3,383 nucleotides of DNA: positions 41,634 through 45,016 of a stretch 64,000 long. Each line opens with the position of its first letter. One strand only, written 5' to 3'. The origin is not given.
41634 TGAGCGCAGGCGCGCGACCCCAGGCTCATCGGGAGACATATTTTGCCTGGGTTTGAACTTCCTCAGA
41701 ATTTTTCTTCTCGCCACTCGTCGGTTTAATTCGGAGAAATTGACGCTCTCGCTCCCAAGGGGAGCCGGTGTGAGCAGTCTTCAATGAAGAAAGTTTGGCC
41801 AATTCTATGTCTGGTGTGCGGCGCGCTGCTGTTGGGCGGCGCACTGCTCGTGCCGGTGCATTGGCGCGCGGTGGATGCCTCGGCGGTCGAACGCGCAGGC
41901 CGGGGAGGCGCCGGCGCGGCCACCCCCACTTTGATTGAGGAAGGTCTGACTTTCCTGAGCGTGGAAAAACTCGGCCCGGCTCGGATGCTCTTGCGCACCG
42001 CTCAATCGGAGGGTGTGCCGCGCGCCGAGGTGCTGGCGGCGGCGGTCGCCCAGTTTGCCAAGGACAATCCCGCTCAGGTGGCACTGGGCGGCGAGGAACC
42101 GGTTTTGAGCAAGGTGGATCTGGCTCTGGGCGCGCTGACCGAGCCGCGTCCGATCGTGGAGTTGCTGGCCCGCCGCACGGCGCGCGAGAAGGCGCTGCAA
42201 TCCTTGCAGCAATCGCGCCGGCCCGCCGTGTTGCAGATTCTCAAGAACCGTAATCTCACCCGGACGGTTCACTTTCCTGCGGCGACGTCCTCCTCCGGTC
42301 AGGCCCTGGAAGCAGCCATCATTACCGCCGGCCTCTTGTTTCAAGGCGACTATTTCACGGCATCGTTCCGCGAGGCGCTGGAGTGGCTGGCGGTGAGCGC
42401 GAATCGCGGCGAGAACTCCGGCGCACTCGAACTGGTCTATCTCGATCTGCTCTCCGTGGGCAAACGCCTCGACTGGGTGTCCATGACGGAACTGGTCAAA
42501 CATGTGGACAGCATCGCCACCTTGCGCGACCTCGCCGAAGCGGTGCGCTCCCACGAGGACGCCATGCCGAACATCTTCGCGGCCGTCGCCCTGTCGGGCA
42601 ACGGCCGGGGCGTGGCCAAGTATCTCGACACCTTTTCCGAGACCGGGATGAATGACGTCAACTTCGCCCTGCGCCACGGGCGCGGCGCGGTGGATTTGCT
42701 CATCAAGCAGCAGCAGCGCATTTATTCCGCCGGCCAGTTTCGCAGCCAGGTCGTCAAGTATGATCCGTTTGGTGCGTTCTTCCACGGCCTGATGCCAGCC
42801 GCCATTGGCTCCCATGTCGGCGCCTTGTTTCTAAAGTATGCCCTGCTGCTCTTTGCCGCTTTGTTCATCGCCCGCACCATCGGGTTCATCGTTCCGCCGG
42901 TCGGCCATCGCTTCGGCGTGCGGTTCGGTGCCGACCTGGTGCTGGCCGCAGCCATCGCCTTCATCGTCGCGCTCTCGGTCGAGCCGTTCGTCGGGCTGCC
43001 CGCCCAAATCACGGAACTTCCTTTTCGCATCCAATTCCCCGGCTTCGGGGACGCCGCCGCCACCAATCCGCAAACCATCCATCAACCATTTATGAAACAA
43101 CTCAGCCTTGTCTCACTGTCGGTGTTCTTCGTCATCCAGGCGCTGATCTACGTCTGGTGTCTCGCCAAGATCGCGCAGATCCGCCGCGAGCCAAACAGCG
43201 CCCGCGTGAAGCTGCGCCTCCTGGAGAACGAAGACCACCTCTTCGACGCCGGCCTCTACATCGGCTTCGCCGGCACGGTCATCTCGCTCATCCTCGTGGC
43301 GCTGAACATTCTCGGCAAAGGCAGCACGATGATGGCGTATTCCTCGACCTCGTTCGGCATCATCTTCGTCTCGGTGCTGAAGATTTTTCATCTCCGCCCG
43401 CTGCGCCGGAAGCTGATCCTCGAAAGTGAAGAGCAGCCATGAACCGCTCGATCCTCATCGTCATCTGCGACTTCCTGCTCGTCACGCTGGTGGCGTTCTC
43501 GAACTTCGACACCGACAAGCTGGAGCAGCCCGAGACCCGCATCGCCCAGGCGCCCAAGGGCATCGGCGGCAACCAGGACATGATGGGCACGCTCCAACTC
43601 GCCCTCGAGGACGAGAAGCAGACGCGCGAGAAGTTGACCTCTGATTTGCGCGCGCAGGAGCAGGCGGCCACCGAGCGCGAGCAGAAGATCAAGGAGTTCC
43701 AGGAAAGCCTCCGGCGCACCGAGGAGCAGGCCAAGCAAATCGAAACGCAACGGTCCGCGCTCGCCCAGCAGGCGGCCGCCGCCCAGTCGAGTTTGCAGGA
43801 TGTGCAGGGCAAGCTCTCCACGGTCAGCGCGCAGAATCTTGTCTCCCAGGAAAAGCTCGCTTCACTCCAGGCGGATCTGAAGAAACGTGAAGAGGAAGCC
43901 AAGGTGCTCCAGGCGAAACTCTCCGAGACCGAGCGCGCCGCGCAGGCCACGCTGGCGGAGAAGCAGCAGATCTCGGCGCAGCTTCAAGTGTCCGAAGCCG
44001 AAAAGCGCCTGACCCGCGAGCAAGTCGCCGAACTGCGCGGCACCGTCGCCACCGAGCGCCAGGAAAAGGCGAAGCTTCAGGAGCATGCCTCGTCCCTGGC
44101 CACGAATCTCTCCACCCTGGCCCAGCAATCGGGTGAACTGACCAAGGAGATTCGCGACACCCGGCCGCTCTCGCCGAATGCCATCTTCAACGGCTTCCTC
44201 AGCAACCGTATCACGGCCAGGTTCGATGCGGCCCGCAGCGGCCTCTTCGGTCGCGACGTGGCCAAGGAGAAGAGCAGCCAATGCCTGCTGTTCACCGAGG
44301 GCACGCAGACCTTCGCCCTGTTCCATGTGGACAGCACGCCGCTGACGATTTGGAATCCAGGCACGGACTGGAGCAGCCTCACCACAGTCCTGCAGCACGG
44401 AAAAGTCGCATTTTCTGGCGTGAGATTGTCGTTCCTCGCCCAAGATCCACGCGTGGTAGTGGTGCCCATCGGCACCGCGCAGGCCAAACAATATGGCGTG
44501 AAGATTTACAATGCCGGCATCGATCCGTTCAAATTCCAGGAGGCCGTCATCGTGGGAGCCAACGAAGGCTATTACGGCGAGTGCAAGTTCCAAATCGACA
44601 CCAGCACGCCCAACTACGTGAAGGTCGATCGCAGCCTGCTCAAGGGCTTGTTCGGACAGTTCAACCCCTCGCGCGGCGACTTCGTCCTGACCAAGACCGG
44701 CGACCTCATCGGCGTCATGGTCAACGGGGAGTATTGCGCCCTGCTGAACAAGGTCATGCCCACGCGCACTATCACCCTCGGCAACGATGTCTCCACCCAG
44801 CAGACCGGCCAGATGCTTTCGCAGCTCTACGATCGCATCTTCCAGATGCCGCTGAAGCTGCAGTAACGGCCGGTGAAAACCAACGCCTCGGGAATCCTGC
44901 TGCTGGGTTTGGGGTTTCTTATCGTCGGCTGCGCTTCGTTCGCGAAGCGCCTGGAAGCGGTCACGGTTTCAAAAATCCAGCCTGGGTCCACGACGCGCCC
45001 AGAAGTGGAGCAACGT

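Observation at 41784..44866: Coupled MotA/TolQ/ExbB-like and ExbD/TolR-like gene pair in which the B-type subunit carries a ~200-aa coiled coil and a Ser-less protease-like head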

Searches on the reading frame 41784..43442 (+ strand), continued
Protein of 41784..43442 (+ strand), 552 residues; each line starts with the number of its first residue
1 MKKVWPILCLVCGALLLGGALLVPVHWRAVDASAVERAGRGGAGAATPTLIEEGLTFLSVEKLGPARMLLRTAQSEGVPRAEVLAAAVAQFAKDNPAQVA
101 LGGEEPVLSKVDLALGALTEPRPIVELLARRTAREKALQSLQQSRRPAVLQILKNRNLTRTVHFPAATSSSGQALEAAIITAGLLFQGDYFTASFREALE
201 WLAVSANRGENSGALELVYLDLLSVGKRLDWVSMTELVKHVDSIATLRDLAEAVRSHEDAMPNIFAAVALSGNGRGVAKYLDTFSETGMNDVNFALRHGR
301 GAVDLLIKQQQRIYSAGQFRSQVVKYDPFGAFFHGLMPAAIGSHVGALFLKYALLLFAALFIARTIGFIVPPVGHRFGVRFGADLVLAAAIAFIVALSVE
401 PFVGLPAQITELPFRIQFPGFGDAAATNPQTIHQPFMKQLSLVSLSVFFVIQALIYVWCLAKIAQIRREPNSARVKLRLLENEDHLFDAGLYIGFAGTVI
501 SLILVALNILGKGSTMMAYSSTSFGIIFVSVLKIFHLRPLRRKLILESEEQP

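Call 44: find_related_loci(query=A1, collection=genome_contigs, flank=4000)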
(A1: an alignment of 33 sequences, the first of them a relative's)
Query A1 (552 aa) in genome_contigs; peptide patterns used: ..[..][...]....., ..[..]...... (x = any residue, [..] = any of these).
181 stretches matched a pattern; 172 encode a relative of the query (tblastn E <= 1e-3); the best 80 are kept; 80 distinct loci.
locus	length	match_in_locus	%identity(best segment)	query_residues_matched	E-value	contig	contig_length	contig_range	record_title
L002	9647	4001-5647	64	1-551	0e+0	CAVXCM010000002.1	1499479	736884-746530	MAG: uncultured Verrucomicrobiae bacterium isolate MFD01275.bin.2.81 genome assembly, contig: contig_24428, whole genome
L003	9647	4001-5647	61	1-552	0e+0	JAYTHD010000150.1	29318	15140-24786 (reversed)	MAG: Verrucomicrobiota bacterium isolate GFS_2489 GFS_2489_149, whole genome shotgun sequence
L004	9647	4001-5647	61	1-552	0e+0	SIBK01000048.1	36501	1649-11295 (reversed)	MAG: Pedosphaera sp. isolate Baikal-deep-G231 BACOMB-C4940, whole genome shotgun sequence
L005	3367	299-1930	63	1-551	0e+0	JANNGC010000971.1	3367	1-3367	MAG: Pedosphaera sp. isolate OTE_75_metabat_229 OTE_75_k141_3956264, whole genome shotgun sequence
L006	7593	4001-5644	61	1-551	0e+0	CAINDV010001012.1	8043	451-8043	MAG: uncultured Verrucomicrobia bacterium isolate Loclat_bin-20771 genome assembly, contig: bin-20771:1012/1379, whole g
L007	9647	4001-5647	60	1-551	0e+0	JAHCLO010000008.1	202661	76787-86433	MAG: Verrucomicrobiia bacterium isolate TGS_VER2 VER2_8, whole genome shotgun sequence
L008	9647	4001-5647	61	1-552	0e+0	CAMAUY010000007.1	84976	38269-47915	MAG: Akkermansia muciniphila isolate AH-24oct19-145 genome assembly, contig: AH-24oct19-C382, whole genome shotgun seque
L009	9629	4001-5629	63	1-551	0e+0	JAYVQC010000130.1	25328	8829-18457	MAG: Akkermansia sp. isolate GL72_UP_concoct_20 GL72_UP_concoct_20_129, whole genome shotgun sequence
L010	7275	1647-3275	62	1-551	0e+0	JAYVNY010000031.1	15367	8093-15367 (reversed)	MAG: Akkermansia sp. isolate GL65_UP_concoct_5 GL65_UP_concoct_5_30, whole genome shotgun sequence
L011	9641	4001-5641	53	1-552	0e+0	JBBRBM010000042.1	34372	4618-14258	MAG: Verrucomicrobiota bacterium isolate Co_metawrap_2342 Cmw_2342_k141_278761_length_34372_cov_14.0000, whole genome sh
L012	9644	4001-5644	55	1-551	9e-180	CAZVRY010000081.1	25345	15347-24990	MAG TPA_asm: uncultured Verrucomicrobiota bacterium isolate SRP323723_co1_127 genome assembly, contig: NODE_1586_length_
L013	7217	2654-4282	55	1-549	6e-177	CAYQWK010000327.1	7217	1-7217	MAG TPA_asm: uncultured Bifidobacteriaceae bacterium isolate SRP257259_co1_135 genome assembly, contig: NODE_17297_lengt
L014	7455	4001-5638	51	1-549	7e-172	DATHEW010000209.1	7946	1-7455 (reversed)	MAG TPA_asm: Candidatus Acidoferrum sp. isolate SMAG_U12431 k141_941507, whole genome shotgun sequence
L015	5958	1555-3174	43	4-550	7e-132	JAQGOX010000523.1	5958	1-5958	MAG: Verrucomicrobiales bacterium isolate RYN_624 scaffold_443463, whole genome shotgun sequence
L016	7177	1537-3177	44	2-552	1e-129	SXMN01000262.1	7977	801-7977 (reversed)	MAG: Verrucomicrobiales bacterium isolate F1-120-MAGs170 F1-120__c638652, whole genome shotgun sequence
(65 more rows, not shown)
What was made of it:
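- The pair is found in 172 stretches of a one-genome-per-species collection, all labelled or plausibly Verrucomicrobiota (call 44).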

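Call 47: search_protein_representatives(alignment_id=A1)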
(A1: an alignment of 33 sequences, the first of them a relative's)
Query: 33 sequences, 546 profile positions. Proteins with E-value up to 0.001 (for the whole library): 806; up to 1e-10: 627; up to 1e-30: 346. The best 150 are listed.
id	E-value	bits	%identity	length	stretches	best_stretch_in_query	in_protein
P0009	6.2e-261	883.5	-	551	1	1-543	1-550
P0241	1.5e-212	723.8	-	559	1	1-544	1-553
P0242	1.5e-205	700.7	-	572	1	2-544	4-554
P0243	1.1e-194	664.8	-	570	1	1-544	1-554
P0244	5.9e-194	662.4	-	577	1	1-544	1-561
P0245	3.9e-193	659.7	-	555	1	1-544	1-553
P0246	3.4e-190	650.0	-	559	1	1-543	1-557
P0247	7.9e-186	635.6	-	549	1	1-544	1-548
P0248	9.5e-186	635.3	-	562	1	2-542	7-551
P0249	5.0e-185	632.9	-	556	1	7-542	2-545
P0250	8.0e-185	632.3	-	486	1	63-543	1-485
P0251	1.1e-182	625.2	-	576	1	1-543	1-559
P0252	2.7e-182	623.9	-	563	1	2-544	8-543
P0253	3.1e-182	623.7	-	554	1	1-540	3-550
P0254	4.1e-182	623.3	-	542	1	11-543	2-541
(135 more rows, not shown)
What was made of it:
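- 41784..43442 (+): Gene A, 552 aa: six-TM inner-membrane protein, the candidate MotA/ExbB/TolQ-type (pentamer-forming) subunit. 806 homologue clusters at E<=1e-3 (call 47).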

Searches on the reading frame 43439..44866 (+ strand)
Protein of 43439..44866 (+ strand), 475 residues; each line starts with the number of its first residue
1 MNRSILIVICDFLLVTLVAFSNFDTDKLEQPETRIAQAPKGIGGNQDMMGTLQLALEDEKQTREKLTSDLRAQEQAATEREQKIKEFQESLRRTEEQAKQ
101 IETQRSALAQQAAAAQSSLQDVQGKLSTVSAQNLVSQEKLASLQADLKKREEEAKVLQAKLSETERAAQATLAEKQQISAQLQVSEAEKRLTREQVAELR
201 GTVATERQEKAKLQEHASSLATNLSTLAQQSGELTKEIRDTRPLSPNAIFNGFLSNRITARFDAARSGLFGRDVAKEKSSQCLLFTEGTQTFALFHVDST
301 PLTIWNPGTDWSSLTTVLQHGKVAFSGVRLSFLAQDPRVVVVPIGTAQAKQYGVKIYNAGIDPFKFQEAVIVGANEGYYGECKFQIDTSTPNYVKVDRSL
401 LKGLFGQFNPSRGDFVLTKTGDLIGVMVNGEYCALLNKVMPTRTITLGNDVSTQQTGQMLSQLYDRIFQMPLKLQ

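Call 3: search_protein_families(library=pfam, proteins=[window:43439-44866:+], max_evalue=1)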
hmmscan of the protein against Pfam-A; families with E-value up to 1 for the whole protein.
window:43439-44866:+ (475 aa): 3 families
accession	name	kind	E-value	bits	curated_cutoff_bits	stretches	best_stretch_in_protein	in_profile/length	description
PF05622.17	HOOK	-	0.00087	18.6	35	1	45-160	289-407/514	HOOK protein coiled-coil region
PF05859.17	Mis12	-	0.24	11.5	25.7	0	145-240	105-201/231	Mis12 protein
PF20492.3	ERM_helical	-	0.91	10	40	0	49-124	22-97/120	Ezrin/radixin/moesin, alpha-helical domain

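Call 4: search_protein_families(library=ncbifam, proteins=[window:43439-44866:+], max_evalue=1)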
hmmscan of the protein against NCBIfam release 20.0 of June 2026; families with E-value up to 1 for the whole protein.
window:43439-44866:+ (475 aa): 12 families
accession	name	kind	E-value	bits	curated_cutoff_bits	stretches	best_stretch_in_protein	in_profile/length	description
TIGR02168.1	SMC_prok_B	equivalog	2.8e-08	32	567.35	1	28-240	737-949/1181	chromosome segregation protein SMC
TIGR02169.1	SMC_prok_A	equivalog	4.1e-07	28.1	729.4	1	32-241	709-916/1165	chromosome segregation protein SMC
NF002572.0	PRK02224.1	equivalog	0.00032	19.1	1087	1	52-231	263-442/888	DNA double-strand break repair ATPase Rad50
NF033930.1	pneumo_PspA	exception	0.0016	17.2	850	1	57-219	76-238/659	pneumococcal surface protein A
NF045780.1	TrlF_fam_ATP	equivalog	0.002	16.9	350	1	32-240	476-683/944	TrlF family AAA-like ATPase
NF003034.1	PRK03918.1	equivalog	0.0023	16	700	1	48-239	232-429/878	DNA double-strand break repair ATPase Rad50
NF041035.1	Rad50_Halo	equivalog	0.0025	16.2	1000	1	50-231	261-442/883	DNA double-strand break repair ATPase Rad50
TIGR04523.1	Mplasa_alph_rch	subfamily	0.0025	15.8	270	1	27-239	315-527/745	helix-rich protein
NF045487.1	ASRP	equivalog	0.13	10.8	300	1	53-152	347-450/593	archaea-specific SMC-related protein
NF047351.1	lipase_YSIRK_Sa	exception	0.31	9.3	650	1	71-210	66-290/704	YSIRK-targeted triacylglycerol lipase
NF008438.0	PRK11281.1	equivalog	0.59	7.8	991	1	47-228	64-247/1113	mechanosensitive channel MscK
NF006544.0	PRK09039.1-3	equivalog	0.83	9.2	362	0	177-252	64-139/343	peptidoglycan -binding protein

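Call 5: search_protein_families(library=padloc, proteins=[window:43439-44866:+], max_evalue=1)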
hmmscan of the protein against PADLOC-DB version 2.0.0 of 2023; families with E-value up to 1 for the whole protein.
window:43439-44866:+ (475 aa): 20 families
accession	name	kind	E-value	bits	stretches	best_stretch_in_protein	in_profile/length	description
PDLC00580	JetC3|JetC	-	2.6e-06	24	1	48-239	264-454/1068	DUF3584 domain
PDLC03865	LmuB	-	2.8e-05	20.5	1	57-238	310-497/1007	-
PDLC00503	JetC1|JetC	-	0.00086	15.5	1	48-216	626-792/1146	DUF3584 domain; MukB-like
PDLC00551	JetC2|JetC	-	0.0011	14.8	1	33-239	772-966/1365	DUF3584 domain; MukB-like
PDLC00581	JetC3|JetC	-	0.0012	14.7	1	71-234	405-581/1473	DUF3584 domain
PDLC03868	LmuB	-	0.003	13.9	1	51-230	308-488/1035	-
PDLC00582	JetC3|JetC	-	0.0046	12.8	1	70-241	779-952/1472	DUF3584 domain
PDLC03861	LmuB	-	0.0099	11.8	1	64-233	733-900/1213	-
PDLC00553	JetC2|JetC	-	0.011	11.6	1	57-234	284-464/1361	DUF3584 domain; MukB-like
PDLC00606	ZorA1|ZorA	-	0.018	11.5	1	58-240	344-519/636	MotA/ExbB/TolQ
PDLC00583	JetC3|JetC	-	0.019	10.7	1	72-241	751-918/1471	DUF3584 domain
PDLC00256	LmuB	-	0.029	11.1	1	69-238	189-351/563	AAA ATPase domain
PDLC00519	JetC1|JetC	-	0.031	10.4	1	62-239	271-451/1097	DUF3584 domain; MukB-like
PDLC00550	JetC2|JetC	-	0.042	9.5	1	54-241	270-461/1355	DUF3584 domain; MukB-like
PDLC00516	JetC1|JetC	-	0.13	8.3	1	59-238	258-434/1098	DUF3584 domain; MukB-like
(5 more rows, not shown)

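Call 7: find_homologous_proteins(query=window:43439-44863:+, max_evalue=0.001)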
Query window:43439-44863:+ (475 aa): 1647 proteins with E <= 0.001 among 8000 candidates; the best 120 are listed.
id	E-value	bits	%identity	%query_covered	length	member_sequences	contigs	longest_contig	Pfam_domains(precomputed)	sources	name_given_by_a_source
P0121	0.0e+0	1017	100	100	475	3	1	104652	PF24161.2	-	-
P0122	4.1e-261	884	85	100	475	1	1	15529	-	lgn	-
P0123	1.0e-243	827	79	100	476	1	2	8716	-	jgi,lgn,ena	jgi:multidrug efflux pump subunit AcrA (membrane-fusion protein)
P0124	2.2e-243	826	80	100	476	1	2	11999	-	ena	-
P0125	2.0e-240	816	78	100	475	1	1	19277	PF24161.2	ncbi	-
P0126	3.5e-239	812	78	100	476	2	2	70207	PF24161.2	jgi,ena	-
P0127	6.2e-239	811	77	100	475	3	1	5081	-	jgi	jgi:multidrug efflux pump subunit AcrA (membrane-fusion protein)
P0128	3.9e-238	809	78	100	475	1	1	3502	-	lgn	-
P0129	1.9e-237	806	77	100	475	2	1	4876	PF24161.2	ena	-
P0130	3.5e-237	805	78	100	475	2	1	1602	-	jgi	-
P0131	4.8e-237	805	77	100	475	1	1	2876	PF24161.2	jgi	-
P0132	1.2e-234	797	77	100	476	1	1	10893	-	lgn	-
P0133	2.0e-231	786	77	100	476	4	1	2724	PF05622.18,PF24161.2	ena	-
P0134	4.2e-231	785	76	100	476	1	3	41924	-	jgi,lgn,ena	-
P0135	1.0e-230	784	76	100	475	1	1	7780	-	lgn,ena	-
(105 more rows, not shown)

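Call 26: predict_structure(alignment_id=A2)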
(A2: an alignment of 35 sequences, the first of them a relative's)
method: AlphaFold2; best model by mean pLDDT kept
length: 475 residues; sequences in the alignment: 35
mean_pLDDT: 78.9   pTM: 0.51
mean pLDDT of the five models: 78.9, 76.0, 75.6, 75.5, 70.0
residues with pLDDT >= 90: 131; 70-90: 247; 50-70: 70; < 50: 27
segments of 3 or more residues with pLDDT < 50: 20-46
pLDDT, mean of each block of 10 residues (from residue 1): 64 59 32 31 46 70 76 78 82 81 80 78 74 60 79 81 82 83 81 79 76 70 65 59 82 92 87 87 91 94 85 95 94 94 91 89 79 86 85 85 72 91 91 90 94 92 92 88
secondary structure, 60 per line:
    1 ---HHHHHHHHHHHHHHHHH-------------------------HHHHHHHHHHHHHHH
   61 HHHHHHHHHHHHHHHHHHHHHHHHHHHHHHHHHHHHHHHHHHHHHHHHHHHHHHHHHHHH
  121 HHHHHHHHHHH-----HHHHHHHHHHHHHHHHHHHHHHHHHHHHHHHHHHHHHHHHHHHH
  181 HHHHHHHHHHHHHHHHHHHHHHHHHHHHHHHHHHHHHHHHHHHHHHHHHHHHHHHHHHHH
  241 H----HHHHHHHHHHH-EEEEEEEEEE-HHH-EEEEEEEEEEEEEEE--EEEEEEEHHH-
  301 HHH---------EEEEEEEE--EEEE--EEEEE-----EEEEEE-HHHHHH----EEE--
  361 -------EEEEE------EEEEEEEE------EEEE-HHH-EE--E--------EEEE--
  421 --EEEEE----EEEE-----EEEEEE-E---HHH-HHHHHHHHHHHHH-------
elements in order: H4-20 H46-131 H137-241 H246-256 E258-267 E273-287 E290-296 E313-320 E323-326 E329-333 E339-344 H346-351 E356-358 E368-372 E379-386 E393-396 E415-418 E423-427 E432-435 E441-446 H456-468
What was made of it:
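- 43502..43573 (+): B variable, probably disordered linker (residues 22-45). pLDDT below 50 for residues 20-46 (call 26).
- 43574..44161 (+): B coiled-coil stalk (residues 46-241). AF2 helices 46-131 and 137-241 (call 26).
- On S1/HtrA (chymotrypsin-fold) serine proteases: The head model has pLDDT about 85-95 (call 26).
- Checked: B has helices 46-131 and 137-241 and a beta-rich domain 258-446 followed by a C-terminal helix (call 26).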

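Call 28: fold_search(model_id=the predicted structure, library=pdb)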
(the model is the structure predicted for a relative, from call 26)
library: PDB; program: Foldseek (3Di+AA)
matches with E <= 10: 933; with E <= 0.001: 6
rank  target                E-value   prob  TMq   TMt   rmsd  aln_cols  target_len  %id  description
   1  4fln_A                4.1e-06  1.00  0.24  0.25   6.3       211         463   12  Crystal structure of plant protease Deg2 (released 2012-09-19)
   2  5il9_A                8.1e-06  1.00  0.24  0.25   6.4       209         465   12  Crystal structure of Deg9 (released 2017-03-08)
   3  5ilb_A                1.1e-05  1.00  0.24  0.25   7.0       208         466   11  Crystal structure of protease domain of Deg2 linked with the PDZ domain of Deg9 (released 2017-03-08)
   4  5ilb_B                1.8e-05  1.00  0.24  0.24   7.2       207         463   11  Crystal structure of protease domain of Deg2 linked with the PDZ domain of Deg9 (released 2017-03-08)
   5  8se7_C                5.3e-05  1.00  0.24  0.48   6.5       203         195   11  HTRA-1 PDSA bound to CKP 1A8 (released 2024-07-03)
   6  8se8_L                1.6e-04  1.00  0.26  0.54   8.5       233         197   10  HTRA-1 PD/SA bound to CKP 1G10 (released 2024-07-03)
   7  4h8s_A                1.3e-03  0.97  0.18  0.22  32.9       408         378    9  Crystal structure of human APPL2BARPH domain (released 2012-10-17)
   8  7yzv                  2.5e-03  1.00  0.21  0.49   9.3       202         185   10  Ryegrass mottle virus serine protease domain S159A mutant (released 2022-03-02)
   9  8v1k_A                3.1e-03  0.20  0.09  0.16  15.4       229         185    8  Crystal structure of outer membrane lipoprotein carrier protein (LolA) from Francisella tularensis (released 2023-11-29)
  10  5c5b_A                3.3e-03  0.72  0.14  0.18  33.4       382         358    9  Crystal Structure of Human APPL BAR-PH Heterodimer (released 2016-06-22)
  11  2elb                  4.7e-03  0.69  0.15  0.19  33.0       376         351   11  Crystal Structure of the BAR-PH domain of human APPL1 (released 2007-05-29)
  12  6ff0                  4.9e-03  1.00  0.22  0.48   8.4       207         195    9  Ryegrass mottle virus serine protease domain fused with VPg domain (released 2019-04-17)
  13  8tzl_E                7.8e-03  0.94  0.23  0.29  41.8       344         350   14  Cryo-EM structure of Vibrio cholerae FtsE/FtsX/EnvC complex, full-length (released 2023-12-20)
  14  2q13                  9.2e-03  0.72  0.16  0.20  32.2       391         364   10  Crystal structure of BAR-PH domain of APPL1 (released 2007-08-14)
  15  8tv0_A                9.2e-03  0.47  0.17  0.05  20.9       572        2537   12  XptA2 wild type (released 2023-09-27)
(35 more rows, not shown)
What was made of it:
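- On ExbD/TolR (Pfam PF02472) and MotB: The periplasmic part is coiled coil plus a trypsin fold (calls 26, 28).
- On S1/HtrA (chymotrypsin-fold) serine proteases: Foldseek hits Deg2, Deg9 and HTRA1 at E 4e-6 to 1.6e-4, probability 1.0, about 205 aligned columns (call 28).
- Checked: The head has a trypsin/HtrA fold: Foldseek hits Deg2, Deg9 and HTRA1 at E 4e-6 to 1.6e-4, probability 1.0 (call 28).
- The AF2 monomer of B may fold the coil back on itself: there are Foldseek hits to helical hairpins such as YscO (call 28). Foldseek also retrieves coiled-coil periplasmic regulators such as EnvC of FtsEX-EnvC, and EmrA (call 28).
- Tried and rejected: The AF2 monomer and Foldseek hits to YscO, SMC arms and EnvC suggested this (call 28).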
